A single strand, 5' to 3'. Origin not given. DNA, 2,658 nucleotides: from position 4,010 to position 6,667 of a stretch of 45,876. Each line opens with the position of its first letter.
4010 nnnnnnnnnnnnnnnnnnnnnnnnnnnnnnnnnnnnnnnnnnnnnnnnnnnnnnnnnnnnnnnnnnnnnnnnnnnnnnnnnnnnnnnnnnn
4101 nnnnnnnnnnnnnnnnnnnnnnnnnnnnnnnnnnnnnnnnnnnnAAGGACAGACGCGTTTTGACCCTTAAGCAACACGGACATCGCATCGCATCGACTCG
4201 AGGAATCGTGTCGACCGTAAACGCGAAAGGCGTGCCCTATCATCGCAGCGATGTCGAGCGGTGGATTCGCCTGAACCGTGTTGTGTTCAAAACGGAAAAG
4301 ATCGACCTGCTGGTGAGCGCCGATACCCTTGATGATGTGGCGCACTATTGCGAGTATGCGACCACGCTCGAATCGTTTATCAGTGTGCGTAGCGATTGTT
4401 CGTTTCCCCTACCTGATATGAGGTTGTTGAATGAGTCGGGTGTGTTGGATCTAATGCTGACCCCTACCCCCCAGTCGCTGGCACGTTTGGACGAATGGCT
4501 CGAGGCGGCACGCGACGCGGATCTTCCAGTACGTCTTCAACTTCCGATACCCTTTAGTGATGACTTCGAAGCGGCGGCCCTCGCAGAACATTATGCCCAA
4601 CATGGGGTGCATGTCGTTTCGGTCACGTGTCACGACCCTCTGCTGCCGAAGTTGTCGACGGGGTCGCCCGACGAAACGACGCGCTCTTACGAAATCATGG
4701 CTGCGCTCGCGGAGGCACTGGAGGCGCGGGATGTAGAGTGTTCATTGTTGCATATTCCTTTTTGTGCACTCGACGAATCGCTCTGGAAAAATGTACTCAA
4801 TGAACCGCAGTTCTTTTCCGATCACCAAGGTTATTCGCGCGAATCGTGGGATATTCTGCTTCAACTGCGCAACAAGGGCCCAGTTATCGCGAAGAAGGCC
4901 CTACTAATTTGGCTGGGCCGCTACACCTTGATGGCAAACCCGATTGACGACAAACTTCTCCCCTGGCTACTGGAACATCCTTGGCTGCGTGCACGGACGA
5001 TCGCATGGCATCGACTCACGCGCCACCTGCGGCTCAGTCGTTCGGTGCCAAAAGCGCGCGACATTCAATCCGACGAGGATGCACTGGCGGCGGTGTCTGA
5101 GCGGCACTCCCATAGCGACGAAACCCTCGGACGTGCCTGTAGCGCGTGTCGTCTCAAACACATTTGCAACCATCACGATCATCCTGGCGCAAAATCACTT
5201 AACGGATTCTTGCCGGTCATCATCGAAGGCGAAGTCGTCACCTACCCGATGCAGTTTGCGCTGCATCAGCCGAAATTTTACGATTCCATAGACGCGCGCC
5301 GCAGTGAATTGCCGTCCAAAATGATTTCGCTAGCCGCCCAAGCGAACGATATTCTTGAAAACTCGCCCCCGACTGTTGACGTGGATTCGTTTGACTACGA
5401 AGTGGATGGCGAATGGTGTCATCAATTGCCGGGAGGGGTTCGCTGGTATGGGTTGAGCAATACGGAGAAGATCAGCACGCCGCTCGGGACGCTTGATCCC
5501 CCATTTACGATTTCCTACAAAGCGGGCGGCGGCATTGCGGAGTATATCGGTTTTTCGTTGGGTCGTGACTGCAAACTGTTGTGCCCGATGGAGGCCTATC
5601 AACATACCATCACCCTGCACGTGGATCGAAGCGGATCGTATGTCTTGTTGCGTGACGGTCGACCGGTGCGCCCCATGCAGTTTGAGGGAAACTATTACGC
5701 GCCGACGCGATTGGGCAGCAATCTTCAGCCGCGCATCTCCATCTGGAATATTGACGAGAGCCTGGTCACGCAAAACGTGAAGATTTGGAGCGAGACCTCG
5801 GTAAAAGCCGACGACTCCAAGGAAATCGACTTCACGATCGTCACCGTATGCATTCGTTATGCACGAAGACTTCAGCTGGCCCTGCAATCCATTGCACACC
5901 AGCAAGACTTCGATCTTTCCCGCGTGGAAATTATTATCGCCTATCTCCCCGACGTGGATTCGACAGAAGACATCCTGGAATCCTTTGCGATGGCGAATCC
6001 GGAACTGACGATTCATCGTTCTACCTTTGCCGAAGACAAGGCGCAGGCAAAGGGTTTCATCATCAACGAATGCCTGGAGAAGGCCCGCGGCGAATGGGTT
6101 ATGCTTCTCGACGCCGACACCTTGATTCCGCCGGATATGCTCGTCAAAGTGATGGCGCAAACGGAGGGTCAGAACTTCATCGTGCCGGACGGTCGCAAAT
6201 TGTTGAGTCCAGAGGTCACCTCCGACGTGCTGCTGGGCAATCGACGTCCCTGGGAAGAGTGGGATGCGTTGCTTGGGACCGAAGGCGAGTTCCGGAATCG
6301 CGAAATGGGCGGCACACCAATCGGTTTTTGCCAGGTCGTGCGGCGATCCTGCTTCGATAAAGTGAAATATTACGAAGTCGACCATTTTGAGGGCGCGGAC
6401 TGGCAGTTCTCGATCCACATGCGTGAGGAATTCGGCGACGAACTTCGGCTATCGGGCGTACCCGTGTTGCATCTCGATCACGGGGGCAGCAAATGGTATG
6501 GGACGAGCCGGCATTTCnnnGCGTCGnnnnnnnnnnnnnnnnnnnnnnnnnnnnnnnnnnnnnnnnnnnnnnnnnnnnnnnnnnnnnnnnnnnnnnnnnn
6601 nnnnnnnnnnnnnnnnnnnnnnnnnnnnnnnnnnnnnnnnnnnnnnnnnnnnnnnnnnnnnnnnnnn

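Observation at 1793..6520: Tandem paralogous 785-aa proteins fusing a degenerate radical-SAM-like barrel, a conserved Cys/His cluster, an unknown beta domain and a GT2 glycosyltransferase domain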

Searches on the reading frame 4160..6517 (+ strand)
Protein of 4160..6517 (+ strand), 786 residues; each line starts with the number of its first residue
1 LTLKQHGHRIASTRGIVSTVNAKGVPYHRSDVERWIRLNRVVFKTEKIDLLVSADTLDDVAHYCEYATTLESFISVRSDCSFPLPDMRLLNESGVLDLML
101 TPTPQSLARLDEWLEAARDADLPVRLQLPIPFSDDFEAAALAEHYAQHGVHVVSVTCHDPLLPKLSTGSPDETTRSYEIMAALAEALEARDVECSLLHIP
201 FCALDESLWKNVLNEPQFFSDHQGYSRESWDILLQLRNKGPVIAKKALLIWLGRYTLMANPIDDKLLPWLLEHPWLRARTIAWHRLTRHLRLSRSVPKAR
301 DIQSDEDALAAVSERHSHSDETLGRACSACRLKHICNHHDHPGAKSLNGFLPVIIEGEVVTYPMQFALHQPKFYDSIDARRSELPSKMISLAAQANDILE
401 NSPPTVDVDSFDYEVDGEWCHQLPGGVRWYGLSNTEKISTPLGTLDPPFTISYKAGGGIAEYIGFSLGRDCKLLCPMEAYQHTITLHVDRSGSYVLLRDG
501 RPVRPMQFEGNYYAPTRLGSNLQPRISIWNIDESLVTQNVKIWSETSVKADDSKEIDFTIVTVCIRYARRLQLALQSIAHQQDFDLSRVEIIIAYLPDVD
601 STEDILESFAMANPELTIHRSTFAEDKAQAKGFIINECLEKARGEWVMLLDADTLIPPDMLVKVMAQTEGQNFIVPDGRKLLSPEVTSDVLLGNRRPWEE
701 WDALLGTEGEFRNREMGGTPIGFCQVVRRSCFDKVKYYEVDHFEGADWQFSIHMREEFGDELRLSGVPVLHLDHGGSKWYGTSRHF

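Call 4: search_protein_families(library=pfam, proteins=[window:4160-6517:+], max_evalue=1)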
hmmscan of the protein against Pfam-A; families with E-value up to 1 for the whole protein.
window:4160-6517:+ (786 aa): 8 families
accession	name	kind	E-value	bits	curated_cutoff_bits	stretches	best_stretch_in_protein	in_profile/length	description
PF00535.33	Glycos_transf_2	-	4.5e-11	43.4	23.3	1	560-734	2-166/168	Glycosyl transferase family 2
PF13641.12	Glyco_tranf_2_3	-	3.9e-05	24.2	27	1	558-666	3-109/230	Glycosyltransferase like family 2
PF10111.15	Glyco_tranf_2_2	-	0.0033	17.4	27.3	1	578-666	19-104/276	Glycosyltransferase like family 2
PF13506.12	Glyco_transf_21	-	0.0088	16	21.7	1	631-669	18-56/174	Glycosyl transferase family 21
PF13704.12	Glyco_tranf_2_4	-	0.018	15.9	27.5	1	578-655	11-83/98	Glycosyl transferase family 2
PF13632.12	Glyco_trans_2_3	-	0.028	14.7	27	1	646-752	1-104/198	Glycosyl transferase family group 2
PF16012.10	DUF4780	-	0.13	12.3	24.5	1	585-651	94-152/176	Domain of unknown function (DUF4780)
PF23146.2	Zf_IFT144_1st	-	0.43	11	27.5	0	80-90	10-20/25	IFT144, first zinc finger domain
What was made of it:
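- On Glycosyltransferase family 2 (GT-A): ORF2 scores 43.4 bits on PF00535 (call 4).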

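Call 5: search_protein_families(library=ncbifam, proteins=[window:4160-6517:+], max_evalue=1)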
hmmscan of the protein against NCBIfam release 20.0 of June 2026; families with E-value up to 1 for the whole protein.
window:4160-6517:+ (786 aa): 9 families
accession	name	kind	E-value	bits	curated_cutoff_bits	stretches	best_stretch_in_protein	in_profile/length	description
NF050050.1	ProtGlycPglI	equivalog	2e-05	24.1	500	1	564-671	7-112/306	GalNAc(5)-diNAcBac-PP-undecaprenol beta-1,3-glucosyltransferase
NF038302.1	EPS_HpsE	equivalog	2.6e-05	23.4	300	1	556-664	1-107/307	hormogonium polysaccharide biosynthesis glycosyltransferase HpsE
TIGR03937.1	PgaC_IcaA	equivalog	0.00025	20.1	422.3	1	557-665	46-147/407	poly-beta-1,6-N-acetyl-D-glucosamine synthase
NF007482.0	PRK10073.1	equivalog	0.00039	19.5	423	1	561-669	11-111/334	glycosyltransferase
NF041875.1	EPS_EpsD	equivalog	0.00094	18.7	370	1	568-703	11-133/325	exopolysaccharide biosynthesis glycosyltransferase EpsD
TIGR03111.1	glyc2_xrt_Gpos1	hypoth_equivalog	0.0015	17.4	363.95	1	558-673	51-161/439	TIGR03111 family XrtG-associated glycosyltransferase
NF047683.1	TeichurnBiosyTuaG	equivalog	0.0023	17.6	400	1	559-666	9-109/252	teichuronic acid biosynthesis protein TuaG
TIGR04283.1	glyco_like_mftF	equivalog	0.0027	17.3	182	1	577-667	17-96/221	TIGR04283 family arsenosugar biosynthesis glycosyltransferase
NF047588.1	GlcsyltransPgfSStrep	equivalog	0.025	13.8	500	1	584-671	30-114/308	glycosyltransferase PgfS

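Call 6: find_homologous_proteins(query=window:4160-6517:+)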
Query window:4160-6517:+ (786 aa): 118 proteins with E <= 0.001 among 8000 candidates.
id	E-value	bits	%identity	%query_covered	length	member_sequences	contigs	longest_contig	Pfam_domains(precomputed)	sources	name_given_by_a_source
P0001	0.0e+0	1731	93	100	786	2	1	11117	PF00535.33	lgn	-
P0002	0.0e+0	1381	74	100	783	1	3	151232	PF13641.13,PF00535.33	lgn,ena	-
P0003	0.0e+0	1236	65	100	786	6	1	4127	PF13641.13,PF00535.33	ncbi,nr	ncbi:MAG TPA: glycosyltransferase family 2 protein [Candidatus Hydrogenedentes bacterium]|nr:glycosy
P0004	0.0e+0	1187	63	100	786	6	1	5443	PF13641.13,PF00535.33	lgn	-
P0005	3.4e-298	1009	68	77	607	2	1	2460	PF13641.13,PF00535.33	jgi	jgi:hypothetical protein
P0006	4.1e-296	1002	54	99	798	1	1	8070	PF13641.13,PF00535.33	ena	-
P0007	7.5e-296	1001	55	100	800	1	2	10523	PF13641.13,PF00535.33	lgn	-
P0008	1.9e-295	1000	55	100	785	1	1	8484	PF13641.13,PF00535.33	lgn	-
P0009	2.5e-295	1000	55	100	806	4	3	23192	PF13641.13,PF00535.33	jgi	-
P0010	8.1e-292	988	54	100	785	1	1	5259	PF13641.13,PF00535.33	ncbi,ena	-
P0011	6.9e-291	985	55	98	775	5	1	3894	PF13641.13,PF00535.33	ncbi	-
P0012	6.9e-291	985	54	100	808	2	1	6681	PF13641.13,PF00535.33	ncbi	-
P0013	8.6e-291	985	54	99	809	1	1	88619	PF13641.13,PF00535.33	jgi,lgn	jgi:hypothetical protein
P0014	9.4e-291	984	53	100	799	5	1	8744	PF13641.13,PF00535.33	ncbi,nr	ncbi:MAG: glycosyltransferase family A protein [Candidatus Hydrogenedentes bacterium]|nr:glycosyltra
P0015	7.4e-289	978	53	100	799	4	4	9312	PF13641.13,PF00535.33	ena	-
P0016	8.0e-288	975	54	97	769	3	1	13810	PF13641.13,PF00535.33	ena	-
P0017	2.0e-287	973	54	100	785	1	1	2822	PF13641.13,PF00535.33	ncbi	-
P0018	4.1e-284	963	53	98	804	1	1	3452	PF13641.13,PF00535.33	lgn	-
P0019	2.0e-278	944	54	95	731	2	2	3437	PF13641.13,PF00535.33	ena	-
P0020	1.1e-277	941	52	99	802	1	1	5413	PF13641.13,PF00535.33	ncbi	-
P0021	5.5e-277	939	53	99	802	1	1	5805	PF13641.13,PF00535.33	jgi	jgi:hypothetical protein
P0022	3.8e-272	923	51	100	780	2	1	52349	PF13641.13,PF00535.33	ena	-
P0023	1.5e-264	898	49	100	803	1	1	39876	PF13641.13,PF00535.33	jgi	jgi:hypothetical protein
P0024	2.5e-262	890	49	100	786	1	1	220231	PF13641.13,PF00535.33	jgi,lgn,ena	-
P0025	8.2e-252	856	49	100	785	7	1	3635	PF13641.13,PF00535.33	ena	-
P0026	2.1e-249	848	50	99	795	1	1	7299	PF13641.13,PF00535.33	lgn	-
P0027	2.4e-244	831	72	61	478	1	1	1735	PF13641.13,PF00535.33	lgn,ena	-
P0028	6.0e-240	816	47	100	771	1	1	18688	PF13641.13,PF00535.33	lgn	-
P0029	1.1e-235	802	48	99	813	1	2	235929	PF13641.13,PF00535.33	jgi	jgi:Glycosyl transferase family 2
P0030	1.5e-232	792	47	99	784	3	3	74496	PF13641.13,PF00535.33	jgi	jgi:hypothetical protein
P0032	1.5e-230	785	46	99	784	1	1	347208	PF13641.13,PF00535.33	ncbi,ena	-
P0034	7.0e-229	780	46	98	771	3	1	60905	PF13641.13,PF00535.33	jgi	-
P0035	8.4e-229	780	46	99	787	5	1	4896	PF13641.13,PF00535.33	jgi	-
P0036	5.1e-228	777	46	99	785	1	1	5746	PF13641.13,PF00535.33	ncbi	-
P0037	7.1e-228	776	45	99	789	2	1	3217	PF13641.13,PF00535.33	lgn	-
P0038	1.6e-227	775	45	98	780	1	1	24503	PF13641.13,PF00535.33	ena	-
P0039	7.6e-227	773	45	99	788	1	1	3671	PF13641.13,PF00535.33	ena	-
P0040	7.7e-227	773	46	99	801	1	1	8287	PF13641.13,PF00535.33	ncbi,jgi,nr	ncbi:MAG: glycosyltransferase family A protein [FCB group bacterium]|jgi:hypothetical protein|nr:gly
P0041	1.2e-226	772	47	99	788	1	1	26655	PF13641.13,PF00535.33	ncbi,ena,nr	ncbi:MAG: glycosyltransferase [Nitrospiraceae bacterium]|nr:glycosyltransferase [Nitrospiraceae bact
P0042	1.7e-226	772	46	99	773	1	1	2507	PF13641.13,PF00535.33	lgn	-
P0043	2.2e-226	772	45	99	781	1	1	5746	PF13641.13,PF00535.33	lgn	-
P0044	4.1e-225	767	45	99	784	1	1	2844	PF13641.13,PF00535.33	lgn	-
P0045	1.5e-224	765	46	99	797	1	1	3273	PF13641.13,PF00535.33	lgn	-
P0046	2.3e-224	765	46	99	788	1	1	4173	PF13641.13,PF00535.33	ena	-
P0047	6.1e-224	764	46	99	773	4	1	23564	PF13641.13,PF00535.33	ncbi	-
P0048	8.1e-223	760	47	99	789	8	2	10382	PF13641.13,PF00535.33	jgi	-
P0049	7.0e-222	757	46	100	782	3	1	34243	PF13641.13,PF00535.33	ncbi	-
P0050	1.3e-221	756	45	100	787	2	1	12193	PF13641.13,PF00535.33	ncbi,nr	ncbi:MAG TPA: glycosyltransferase [Candidatus Hydrogenedentes bacterium]|nr:glycosyltransferase [Can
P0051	1.9e-221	755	73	54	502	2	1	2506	PF13641.13,PF00535.33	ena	-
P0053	4.8e-221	754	46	100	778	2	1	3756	PF13641.13,PF00535.33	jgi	-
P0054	5.4e-221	754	46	100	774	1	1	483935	PF13641.13,PF00535.33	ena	-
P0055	1.7e-220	752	45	99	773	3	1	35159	PF13641.13,PF00535.33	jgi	-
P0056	8.7e-220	750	46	99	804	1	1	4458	PF13641.13,PF00535.33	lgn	-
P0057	3.2e-219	748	45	99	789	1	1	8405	PF13641.13,PF00535.33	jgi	-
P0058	8.6e-218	743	44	99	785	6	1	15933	PF13641.13,PF00535.33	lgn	-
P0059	2.3e-217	742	44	100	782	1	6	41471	PF13641.13,PF00535.33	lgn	-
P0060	3.0e-217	741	45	100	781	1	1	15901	PF13641.13,PF00535.33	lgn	-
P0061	3.5e-216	738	45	99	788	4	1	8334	PF13641.13,PF00535.33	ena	-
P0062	3.8e-216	738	45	97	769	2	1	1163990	PF13641.13,PF00535.33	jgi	jgi:hypothetical protein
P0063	5.6e-216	737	44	100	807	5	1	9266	PF13641.13,PF00535.33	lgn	-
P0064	1.8e-215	736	43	100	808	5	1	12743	PF13641.13,PF00535.33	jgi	-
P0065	2.1e-215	735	43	100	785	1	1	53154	PF13641.13,PF00535.33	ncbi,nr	ncbi:MAG: glycosyltransferase [Candidatus Hydrogenedentes bacterium]|nr:glycosyltransferase [Candida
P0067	9.4e-215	733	45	97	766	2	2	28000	PF13641.13,PF00535.33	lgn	-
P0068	1.9e-214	732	44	99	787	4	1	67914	PF13641.13,PF00535.33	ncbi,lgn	ncbi:MAG: hypothetical protein AMXMBFR82_41200 [Candidatus Hydrogenedentota bacterium]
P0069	3.3e-214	731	43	100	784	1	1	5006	PF13641.13,PF00535.33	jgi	jgi:hypothetical protein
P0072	5.2e-213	727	43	98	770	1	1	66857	PF13641.13,PF00535.33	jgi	jgi:hypothetical protein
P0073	5.3e-213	727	43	100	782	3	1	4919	PF13641.13,PF00535.33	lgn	-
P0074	1.0e-212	726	44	96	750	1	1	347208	PF13641.13,PF00535.33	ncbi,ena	-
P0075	1.5e-212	726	44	99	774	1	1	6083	PF13641.13,PF00535.33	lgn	-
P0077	4.8e-212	724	43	99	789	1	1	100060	PF13641.13,PF00535.33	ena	-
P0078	6.1e-210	717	43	99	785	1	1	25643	PF13641.13,PF00535.33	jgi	jgi:hypothetical protein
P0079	9.3e-210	717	44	100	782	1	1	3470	PF13641.13,PF00535.33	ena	-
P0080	3.0e-209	715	42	99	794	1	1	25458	PF13641.13,PF00535.33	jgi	jgi:hypothetical protein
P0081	1.4e-207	709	42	99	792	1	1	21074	PF13641.13,PF00535.33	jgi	jgi:hypothetical protein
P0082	1.3e-204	700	43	99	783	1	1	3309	PF13641.13,PF00535.33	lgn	-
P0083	1.6e-203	696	42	100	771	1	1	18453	PF13641.13,PF00535.33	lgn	-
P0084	1.8e-203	696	42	99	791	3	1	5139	PF13641.13,PF00535.33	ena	-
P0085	1.7e-202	693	41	98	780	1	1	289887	PF13641.13,PF00535.33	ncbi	ncbi:MAG: hypothetical protein AMXMBFR84_06170 [Candidatus Hydrogenedentota bacterium]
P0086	2.7e-201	689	42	99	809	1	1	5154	PF13641.13,PF00535.33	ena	-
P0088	1.1e-197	677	42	91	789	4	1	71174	PF13641.13,PF00535.33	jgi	jgi:hypothetical protein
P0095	2.7e-191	656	42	100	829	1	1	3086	PF13641.13,PF00535.33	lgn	-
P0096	4.1e-189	648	41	99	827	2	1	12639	PF13641.13,PF00535.33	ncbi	ncbi:MAG: glycosyltransferase family 2 protein [Candidatus Hydrogenedentota bacterium]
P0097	2.9e-185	636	61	55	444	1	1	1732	PF13641.13,PF00535.33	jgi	jgi:hypothetical protein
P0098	7.8e-185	634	39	99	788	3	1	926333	PF13641.13,PF00535.33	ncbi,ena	-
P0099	2.1e-181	623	39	99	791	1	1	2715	PF13641.13,PF00535.33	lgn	-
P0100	4.0e-181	622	38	99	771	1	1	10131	PF13641.13,PF00535.33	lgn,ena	-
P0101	7.0e-180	618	39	99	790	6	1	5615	PF13641.13,PF00535.33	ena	-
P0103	1.5e-177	610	52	66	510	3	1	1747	PF13641.13,PF00535.33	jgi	-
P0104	2.4e-176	606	39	99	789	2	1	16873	PF13641.13,PF00535.33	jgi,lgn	jgi:hypothetical protein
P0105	3.1e-175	602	42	87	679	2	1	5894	PF13641.13,PF00535.33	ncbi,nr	ncbi:MAG: glycosyltransferase family 2 protein, partial [Candidatus Hydrogenedentes bacterium]|nr:gl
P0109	5.9e-162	559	36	99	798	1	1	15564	PF13641.13,PF00535.33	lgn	-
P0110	1.6e-160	554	49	64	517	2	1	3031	PF13641.13,PF00535.33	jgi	jgi:hypothetical protein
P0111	7.7e-156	538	35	98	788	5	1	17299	PF13641.13,PF00535.33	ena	-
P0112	8.7e-155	535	49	61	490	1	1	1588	PF13641.13,PF00535.33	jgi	jgi:hypothetical protein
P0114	6.3e-152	525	38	83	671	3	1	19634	PF13641.13,PF00535.33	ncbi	ncbi:MAG: glycosyltransferase family A protein, partial [Candidatus Hydrogenedentales bacterium]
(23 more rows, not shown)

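Call 9: search_solved_structures(query=A1, max_evalue=10, show_alignments=0)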
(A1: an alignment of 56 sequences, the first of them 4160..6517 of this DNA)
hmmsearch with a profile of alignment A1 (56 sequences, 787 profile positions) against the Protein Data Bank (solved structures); distinct sequences matched with E-value up to 10: 11.
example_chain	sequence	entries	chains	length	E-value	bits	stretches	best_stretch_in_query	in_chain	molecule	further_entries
6yv7_B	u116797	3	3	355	0.00031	22.5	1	569-659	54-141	Glycosyl transferase, family 2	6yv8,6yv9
6yv7_A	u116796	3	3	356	0.00031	22.4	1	569-659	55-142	Glycosyl transferase, family 2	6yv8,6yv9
7msp_A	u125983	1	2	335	0.084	14.4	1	602-675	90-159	SPbeta prophage-derived glycosyltransferase SunS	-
3bcv_A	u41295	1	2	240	0.095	14.2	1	558-671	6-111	Putative glycosyltransferase protein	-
7msn_A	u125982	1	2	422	0.11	14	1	602-675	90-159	SPbeta prophage-derived glycosyltransferase SunS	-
2z87_A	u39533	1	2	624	0.17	13.4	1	526-663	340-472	Chondroitin synthase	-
2z86_A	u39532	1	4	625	0.17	13.4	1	526-663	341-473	Chondroitin synthase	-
5tze_C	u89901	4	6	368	0.2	13.2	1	558-672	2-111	Glycosyl transferase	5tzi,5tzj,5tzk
8ye0_A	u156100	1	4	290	0.22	13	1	722-764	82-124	LynF/TruF/PatF family peptide O-prenyltransferase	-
9jma_A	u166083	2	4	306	0.37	12.3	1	560-663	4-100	GalNAc(5)-diNAcBac-PP-undecaprenol beta-1,3-glucosyltransferase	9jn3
5tz8_A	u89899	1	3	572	0.4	12.1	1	558-672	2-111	Glycosyl transferase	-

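Call 11: find_encoding_contigs(protein=P0032, flank=10000, max_places=2)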
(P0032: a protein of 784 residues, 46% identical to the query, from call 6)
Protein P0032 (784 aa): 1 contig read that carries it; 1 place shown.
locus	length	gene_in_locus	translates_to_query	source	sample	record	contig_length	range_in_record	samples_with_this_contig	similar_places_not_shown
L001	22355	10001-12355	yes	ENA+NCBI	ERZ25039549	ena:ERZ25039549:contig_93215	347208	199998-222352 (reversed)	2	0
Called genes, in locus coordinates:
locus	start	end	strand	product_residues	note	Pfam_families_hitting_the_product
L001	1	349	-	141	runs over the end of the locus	PF13579:Glyco_trans_4_4 (weak), PF08660:Alg14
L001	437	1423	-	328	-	PF00535:Glycos_transf_2, PF13641:Glyco_tranf_2_3, PF13632:Glyco_trans_2_3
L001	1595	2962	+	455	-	PF00753:Lactamase_B, PF23023:Anti-Pycsar_Apyc1, PF12706:Lactamase_B_2, PF16661:Lactamase_B_6, PF10996:Beta-Casp, PF07521:RMMBL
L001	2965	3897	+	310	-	PF03279:Lip_A_acyltrans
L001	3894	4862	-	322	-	PF00198:2-oxoacid_dh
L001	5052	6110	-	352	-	PF01408:GFO_IDH_MocA, PF22725:GFO_IDH_MocA_C3, PF02894:GFO_IDH_MocA_C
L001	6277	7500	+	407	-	PF07690:MFS_1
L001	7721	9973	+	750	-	PF00535:Glycos_transf_2 (weak), PF13641:Glyco_tranf_2_3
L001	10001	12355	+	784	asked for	PF00535:Glycos_transf_2, PF13641:Glyco_tranf_2_3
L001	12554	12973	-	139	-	PF01928:CYTH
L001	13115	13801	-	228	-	PF00834:Ribul_P_3_epim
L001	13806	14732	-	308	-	PF00294:PfkB, PF08543:Phos_pyr_kin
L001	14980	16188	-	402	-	PF04055:Radical_SAM, PF13186:SPASM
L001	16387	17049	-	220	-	PF00730:HhH-GPD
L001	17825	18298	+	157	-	PF00581:Rhodanese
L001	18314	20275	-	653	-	PF16177:ACAS_N, PF00501:AMP-binding, PF13193:AMP-binding_C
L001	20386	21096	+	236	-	PF13817:DDE_Tnp_IS66_C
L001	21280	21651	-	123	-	-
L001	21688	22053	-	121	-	-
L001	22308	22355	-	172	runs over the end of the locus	-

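Call 12: find_encoding_contigs(protein=P0062, flank=10000, max_places=2)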
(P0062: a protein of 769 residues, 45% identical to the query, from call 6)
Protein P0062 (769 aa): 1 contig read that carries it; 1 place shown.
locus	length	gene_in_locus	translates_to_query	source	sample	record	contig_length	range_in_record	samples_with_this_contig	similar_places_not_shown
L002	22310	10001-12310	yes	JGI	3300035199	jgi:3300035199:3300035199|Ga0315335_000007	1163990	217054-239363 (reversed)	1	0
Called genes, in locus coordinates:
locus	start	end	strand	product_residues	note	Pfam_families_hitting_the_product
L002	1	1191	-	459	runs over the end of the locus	PF02447:GntP_permease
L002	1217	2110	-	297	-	PF00135:COesterase, PF20434:BD-FAE, PF07859:Abhydrolase_3, PF00326:Peptidase_S9, PF20434:BD-FAE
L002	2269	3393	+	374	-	-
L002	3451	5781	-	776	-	PF07494:Reg_prop (faint)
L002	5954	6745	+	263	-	PF00459:Inositol_P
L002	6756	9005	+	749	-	PF13229:Beta_helix, PF05048:NosD (weak), PF13229:Beta_helix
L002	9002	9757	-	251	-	PF08282:Hydrolase_3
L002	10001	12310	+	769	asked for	PF00535:Glycos_transf_2, PF13641:Glyco_tranf_2_3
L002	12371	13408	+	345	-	PF04055:Radical_SAM, PF13186:SPASM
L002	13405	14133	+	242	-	PF00702:Hydrolase, PF13419:HAD_2, PF13242:Hydrolase_like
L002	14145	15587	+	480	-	PF00149:Metallophos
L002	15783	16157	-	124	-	PF10066:DUF2304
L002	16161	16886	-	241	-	PF00535:Glycos_transf_2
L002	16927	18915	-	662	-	PF05448:AXE1 (weak), PF00326:Peptidase_S9 (faint)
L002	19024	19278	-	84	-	PF03966:Trm112p (weak)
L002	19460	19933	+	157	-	-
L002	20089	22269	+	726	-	PF19773:DUF6259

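Call 13: find_encoding_contigs(protein=P0041, flank=10000, max_places=2)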
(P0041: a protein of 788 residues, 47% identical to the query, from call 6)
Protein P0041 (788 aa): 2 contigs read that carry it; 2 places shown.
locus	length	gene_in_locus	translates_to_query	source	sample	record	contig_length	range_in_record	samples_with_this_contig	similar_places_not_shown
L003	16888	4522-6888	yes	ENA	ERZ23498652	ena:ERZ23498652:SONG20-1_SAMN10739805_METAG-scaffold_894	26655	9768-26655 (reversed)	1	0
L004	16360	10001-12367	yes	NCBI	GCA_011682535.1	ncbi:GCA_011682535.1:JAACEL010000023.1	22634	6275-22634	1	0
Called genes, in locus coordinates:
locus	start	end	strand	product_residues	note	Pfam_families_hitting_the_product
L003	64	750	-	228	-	PF05635:23S_rRNA_IVP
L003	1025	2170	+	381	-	PF25919:BSH_CusB (faint), PF00364:Biotin_lipoyl (faint), PF25917:BSH_RND (weak), PF25984:BSH_YknX (faint), PF25881:HH_YBHG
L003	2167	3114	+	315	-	PF00005:ABC_tran, PF13304:AAA_21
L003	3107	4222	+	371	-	PF12679:ABC2_membrane_2, PF12698:ABC2_membrane_3, PF01061:ABC2_membrane, PF12730:ABC2_membrane_4 (weak)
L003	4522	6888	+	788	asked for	PF00535:Glycos_transf_2, PF13641:Glyco_tranf_2_3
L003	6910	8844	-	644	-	-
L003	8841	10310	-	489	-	-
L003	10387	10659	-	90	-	-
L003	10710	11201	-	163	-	-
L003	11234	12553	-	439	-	PF03417:AAT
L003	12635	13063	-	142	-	-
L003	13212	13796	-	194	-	PF13328:HD_4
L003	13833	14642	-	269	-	PF03009:GDPD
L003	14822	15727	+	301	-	PF01073:3Beta_HSD (weak), PF01370:Epimerase, PF04321:RmlD_sub_bind, PF13460:NAD_binding_10 (weak), PF16363:GDP_Man_Dehyd, PF02719:Polysacc_synt_2, PF07993:NAD_binding_4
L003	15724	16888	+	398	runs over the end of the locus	PF01041:DegT_DnrJ_EryC1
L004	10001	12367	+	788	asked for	PF00535:Glycos_transf_2, PF13641:Glyco_tranf_2_3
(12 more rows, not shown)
